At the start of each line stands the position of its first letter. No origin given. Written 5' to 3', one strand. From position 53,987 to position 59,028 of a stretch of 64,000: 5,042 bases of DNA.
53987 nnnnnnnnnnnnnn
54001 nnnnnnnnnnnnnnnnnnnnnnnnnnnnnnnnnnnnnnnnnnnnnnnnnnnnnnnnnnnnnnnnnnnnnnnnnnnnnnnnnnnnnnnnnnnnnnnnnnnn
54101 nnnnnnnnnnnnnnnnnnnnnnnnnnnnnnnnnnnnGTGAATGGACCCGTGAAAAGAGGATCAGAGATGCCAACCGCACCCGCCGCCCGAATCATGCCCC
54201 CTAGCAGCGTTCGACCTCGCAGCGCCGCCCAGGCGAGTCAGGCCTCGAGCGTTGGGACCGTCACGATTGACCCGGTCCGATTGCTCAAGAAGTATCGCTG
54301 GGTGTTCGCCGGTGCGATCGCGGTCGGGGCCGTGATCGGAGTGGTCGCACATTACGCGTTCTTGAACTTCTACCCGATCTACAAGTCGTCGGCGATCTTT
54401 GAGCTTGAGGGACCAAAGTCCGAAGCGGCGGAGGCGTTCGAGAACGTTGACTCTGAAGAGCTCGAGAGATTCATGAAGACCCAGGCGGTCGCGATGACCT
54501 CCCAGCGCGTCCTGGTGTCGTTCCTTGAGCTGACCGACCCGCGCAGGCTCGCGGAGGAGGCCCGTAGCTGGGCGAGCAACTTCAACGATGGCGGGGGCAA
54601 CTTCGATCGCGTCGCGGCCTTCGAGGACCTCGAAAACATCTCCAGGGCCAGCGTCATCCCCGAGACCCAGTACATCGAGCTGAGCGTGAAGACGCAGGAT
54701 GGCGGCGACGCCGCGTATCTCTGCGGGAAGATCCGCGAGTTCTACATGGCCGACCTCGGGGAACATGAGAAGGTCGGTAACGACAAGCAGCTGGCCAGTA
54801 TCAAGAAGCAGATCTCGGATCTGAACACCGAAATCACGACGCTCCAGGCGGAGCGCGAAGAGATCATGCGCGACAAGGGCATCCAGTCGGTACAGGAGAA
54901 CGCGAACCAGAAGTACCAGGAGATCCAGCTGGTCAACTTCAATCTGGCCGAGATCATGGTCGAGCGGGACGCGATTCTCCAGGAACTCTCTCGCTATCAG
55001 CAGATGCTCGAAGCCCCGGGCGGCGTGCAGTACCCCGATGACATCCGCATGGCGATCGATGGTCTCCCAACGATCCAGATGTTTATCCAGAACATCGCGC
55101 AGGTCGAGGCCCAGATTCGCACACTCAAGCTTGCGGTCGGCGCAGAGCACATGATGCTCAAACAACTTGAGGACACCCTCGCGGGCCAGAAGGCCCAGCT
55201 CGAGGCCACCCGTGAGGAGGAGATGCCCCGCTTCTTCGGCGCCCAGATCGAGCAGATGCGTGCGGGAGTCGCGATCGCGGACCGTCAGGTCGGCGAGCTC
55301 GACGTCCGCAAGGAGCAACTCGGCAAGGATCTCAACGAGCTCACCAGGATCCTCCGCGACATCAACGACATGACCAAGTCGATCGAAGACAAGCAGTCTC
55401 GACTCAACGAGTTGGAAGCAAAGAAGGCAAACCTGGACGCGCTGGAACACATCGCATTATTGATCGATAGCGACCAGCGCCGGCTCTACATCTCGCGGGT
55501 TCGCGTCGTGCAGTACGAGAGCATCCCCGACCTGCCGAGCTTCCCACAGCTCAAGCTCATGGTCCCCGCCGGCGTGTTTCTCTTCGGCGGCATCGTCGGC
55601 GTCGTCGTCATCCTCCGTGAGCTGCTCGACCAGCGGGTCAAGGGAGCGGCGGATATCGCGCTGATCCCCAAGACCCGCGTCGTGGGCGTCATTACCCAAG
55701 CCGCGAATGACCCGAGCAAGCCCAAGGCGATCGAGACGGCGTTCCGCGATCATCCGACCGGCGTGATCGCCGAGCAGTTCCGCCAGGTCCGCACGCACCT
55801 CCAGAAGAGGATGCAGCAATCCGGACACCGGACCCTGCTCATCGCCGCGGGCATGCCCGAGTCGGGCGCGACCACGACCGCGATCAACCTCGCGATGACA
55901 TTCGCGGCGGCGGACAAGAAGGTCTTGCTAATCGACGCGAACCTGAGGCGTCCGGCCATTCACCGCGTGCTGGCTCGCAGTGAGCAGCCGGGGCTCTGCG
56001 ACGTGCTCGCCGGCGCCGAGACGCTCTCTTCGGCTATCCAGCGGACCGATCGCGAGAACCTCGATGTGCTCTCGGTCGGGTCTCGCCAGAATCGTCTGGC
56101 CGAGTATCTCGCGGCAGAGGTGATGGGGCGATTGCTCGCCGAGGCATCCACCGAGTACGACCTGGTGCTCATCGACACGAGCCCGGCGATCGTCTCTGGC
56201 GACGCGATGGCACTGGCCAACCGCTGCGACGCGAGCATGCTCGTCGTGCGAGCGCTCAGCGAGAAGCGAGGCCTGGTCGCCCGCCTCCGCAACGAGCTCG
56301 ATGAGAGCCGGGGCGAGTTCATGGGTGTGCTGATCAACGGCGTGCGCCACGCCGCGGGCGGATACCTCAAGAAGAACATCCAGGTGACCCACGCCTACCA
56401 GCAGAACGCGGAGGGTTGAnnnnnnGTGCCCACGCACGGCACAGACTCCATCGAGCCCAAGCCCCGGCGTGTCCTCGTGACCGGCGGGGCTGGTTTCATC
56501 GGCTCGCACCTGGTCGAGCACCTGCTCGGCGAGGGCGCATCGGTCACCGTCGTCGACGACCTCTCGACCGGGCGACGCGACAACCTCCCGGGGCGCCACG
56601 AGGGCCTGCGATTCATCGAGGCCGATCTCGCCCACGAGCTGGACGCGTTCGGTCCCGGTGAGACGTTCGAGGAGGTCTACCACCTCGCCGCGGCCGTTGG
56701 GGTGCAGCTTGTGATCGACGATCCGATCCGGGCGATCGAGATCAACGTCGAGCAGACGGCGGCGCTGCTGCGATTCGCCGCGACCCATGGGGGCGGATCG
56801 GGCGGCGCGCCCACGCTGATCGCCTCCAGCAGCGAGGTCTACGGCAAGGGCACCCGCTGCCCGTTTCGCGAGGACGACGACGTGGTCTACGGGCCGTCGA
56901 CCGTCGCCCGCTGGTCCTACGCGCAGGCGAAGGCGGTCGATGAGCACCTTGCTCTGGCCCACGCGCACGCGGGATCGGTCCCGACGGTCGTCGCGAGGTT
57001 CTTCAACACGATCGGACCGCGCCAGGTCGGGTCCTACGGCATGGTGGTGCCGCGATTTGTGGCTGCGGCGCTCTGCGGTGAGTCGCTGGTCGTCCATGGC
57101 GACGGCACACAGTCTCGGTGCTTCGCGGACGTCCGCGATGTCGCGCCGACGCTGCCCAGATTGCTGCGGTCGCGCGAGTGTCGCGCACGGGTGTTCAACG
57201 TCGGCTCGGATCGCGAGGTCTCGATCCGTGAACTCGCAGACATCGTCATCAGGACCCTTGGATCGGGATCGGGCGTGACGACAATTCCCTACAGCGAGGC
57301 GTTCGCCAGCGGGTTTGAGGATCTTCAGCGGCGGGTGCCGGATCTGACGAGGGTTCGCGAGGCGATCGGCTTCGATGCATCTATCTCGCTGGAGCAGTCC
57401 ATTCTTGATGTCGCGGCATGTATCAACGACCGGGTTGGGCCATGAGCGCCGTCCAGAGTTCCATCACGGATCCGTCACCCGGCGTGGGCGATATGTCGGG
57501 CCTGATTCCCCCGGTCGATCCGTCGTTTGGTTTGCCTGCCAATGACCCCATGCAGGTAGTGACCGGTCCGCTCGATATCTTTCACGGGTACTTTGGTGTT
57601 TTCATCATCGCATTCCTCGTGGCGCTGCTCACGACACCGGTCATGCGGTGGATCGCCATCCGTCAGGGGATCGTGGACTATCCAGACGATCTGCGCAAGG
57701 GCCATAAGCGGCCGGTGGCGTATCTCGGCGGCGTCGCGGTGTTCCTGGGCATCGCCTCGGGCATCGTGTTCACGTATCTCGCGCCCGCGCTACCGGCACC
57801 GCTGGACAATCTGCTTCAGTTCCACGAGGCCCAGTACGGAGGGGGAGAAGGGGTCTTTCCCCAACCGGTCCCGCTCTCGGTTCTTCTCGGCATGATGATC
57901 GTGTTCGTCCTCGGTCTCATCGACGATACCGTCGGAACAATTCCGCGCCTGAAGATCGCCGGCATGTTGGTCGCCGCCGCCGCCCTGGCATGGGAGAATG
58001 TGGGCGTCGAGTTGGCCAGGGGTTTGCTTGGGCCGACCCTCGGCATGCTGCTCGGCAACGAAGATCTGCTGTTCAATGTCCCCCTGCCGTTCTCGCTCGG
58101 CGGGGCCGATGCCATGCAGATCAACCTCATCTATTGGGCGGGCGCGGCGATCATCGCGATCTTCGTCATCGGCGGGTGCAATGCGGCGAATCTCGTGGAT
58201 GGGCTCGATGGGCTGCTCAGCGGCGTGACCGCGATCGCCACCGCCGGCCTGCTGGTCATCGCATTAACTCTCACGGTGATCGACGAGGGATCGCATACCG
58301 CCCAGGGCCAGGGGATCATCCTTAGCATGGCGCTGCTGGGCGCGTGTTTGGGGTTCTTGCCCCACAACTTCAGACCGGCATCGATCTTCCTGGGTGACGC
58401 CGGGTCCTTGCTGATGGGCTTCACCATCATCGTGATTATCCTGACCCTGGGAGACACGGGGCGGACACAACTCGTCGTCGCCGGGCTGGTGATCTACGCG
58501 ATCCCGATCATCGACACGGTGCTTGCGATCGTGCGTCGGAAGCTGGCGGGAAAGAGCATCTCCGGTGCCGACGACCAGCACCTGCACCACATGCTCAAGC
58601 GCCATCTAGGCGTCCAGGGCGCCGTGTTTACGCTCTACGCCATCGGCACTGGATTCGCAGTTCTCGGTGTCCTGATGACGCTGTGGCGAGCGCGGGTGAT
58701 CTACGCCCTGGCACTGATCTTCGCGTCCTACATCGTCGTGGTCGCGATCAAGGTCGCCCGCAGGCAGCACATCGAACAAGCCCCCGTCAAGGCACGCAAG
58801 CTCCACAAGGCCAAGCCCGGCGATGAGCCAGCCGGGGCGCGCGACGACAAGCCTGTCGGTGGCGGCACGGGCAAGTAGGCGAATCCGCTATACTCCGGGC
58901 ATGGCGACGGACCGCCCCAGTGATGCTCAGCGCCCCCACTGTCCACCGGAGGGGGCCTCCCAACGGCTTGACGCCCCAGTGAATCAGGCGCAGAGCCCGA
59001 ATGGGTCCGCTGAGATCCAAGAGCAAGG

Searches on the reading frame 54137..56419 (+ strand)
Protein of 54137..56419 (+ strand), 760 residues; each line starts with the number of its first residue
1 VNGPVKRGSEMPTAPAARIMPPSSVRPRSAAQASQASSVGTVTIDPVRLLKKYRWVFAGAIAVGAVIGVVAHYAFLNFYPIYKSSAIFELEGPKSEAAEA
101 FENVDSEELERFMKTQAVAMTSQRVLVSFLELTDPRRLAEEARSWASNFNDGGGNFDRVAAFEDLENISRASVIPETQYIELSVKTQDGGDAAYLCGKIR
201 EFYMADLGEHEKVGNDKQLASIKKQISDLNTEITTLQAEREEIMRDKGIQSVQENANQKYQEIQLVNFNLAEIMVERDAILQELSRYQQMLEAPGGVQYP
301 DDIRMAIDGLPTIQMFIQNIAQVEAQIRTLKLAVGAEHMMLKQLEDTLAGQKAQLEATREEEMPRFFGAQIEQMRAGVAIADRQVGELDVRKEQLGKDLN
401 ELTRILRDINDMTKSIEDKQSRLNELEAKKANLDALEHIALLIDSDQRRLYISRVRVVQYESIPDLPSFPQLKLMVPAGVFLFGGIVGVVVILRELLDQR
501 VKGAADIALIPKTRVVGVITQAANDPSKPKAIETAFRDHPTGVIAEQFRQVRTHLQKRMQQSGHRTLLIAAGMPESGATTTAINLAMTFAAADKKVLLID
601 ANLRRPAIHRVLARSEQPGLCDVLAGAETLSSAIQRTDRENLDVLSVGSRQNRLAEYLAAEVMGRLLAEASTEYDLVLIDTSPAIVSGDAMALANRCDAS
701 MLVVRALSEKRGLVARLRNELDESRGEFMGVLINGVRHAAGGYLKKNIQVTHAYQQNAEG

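Call 54: search_protein_families(library=pfam, proteins=[window:54137-56419:+], max_evalue=0.0001)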
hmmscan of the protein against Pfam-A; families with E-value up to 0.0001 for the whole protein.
window:54137-56419:+ (760 aa): 1 family
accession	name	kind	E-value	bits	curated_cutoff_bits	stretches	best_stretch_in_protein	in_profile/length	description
PF13614.12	AAA_31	-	4.1e-12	46.8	27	1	576-690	13-134/177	AAA domain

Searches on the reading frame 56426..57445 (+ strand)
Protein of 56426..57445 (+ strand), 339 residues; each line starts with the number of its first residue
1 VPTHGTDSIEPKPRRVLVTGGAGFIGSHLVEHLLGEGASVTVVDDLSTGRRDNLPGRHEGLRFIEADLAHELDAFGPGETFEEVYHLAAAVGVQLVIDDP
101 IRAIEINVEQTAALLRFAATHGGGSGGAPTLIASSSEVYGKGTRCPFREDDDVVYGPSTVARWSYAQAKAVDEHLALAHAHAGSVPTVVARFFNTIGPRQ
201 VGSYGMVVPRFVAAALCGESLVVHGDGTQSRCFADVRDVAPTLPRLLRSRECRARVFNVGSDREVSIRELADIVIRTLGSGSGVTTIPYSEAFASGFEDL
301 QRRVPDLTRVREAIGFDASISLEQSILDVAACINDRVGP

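Call 54: search_protein_families(library=pfam, proteins=[window:56426-57445:+], max_evalue=0.0001)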
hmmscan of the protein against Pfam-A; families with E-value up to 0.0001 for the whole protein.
window:56426-57445:+ (339 aa): 6 families
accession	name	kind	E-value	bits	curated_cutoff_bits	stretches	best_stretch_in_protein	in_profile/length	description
PF01370.27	Epimerase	-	2.5e-44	152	20.9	1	16-260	1-240/240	NAD dependent epimerase/dehydratase family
PF16363.11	GDP_Man_Dehyd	-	1e-42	147.2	27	1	17-326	1-329/332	GDP-mannose 4,6 dehydratase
PF07993.18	NAD_binding_4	-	3.7e-09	36.5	20.1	0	81-202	89-214/258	Male sterility protein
PF04321.23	RmlD_sub_bind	-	5.8e-06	26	27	1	15-287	2-241/287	RmlD substrate binding domain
PF01073.25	3Beta_HSD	-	6.2e-06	25.9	22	1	17-178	1-159/280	3-beta hydroxysteroid dehydrogenase/isomerase family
PF02719.21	Polysacc_synt_2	-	2.1e-05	24.3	20.2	0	16-121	1-118/293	Polysaccharide biosynthesis protein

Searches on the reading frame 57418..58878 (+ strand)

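Call 54: search_protein_families(library=pfam, proteins=[window:57418-58878:+], max_evalue=0.0001)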
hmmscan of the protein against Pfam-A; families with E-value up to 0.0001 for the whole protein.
window:57418-58878:+ (486 aa): 1 family
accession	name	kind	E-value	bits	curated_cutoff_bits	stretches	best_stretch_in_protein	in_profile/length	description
PF00953.26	Glycos_transf_4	-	1e-28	100.8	27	1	153-344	2-159/160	Glycosyl transferase family 4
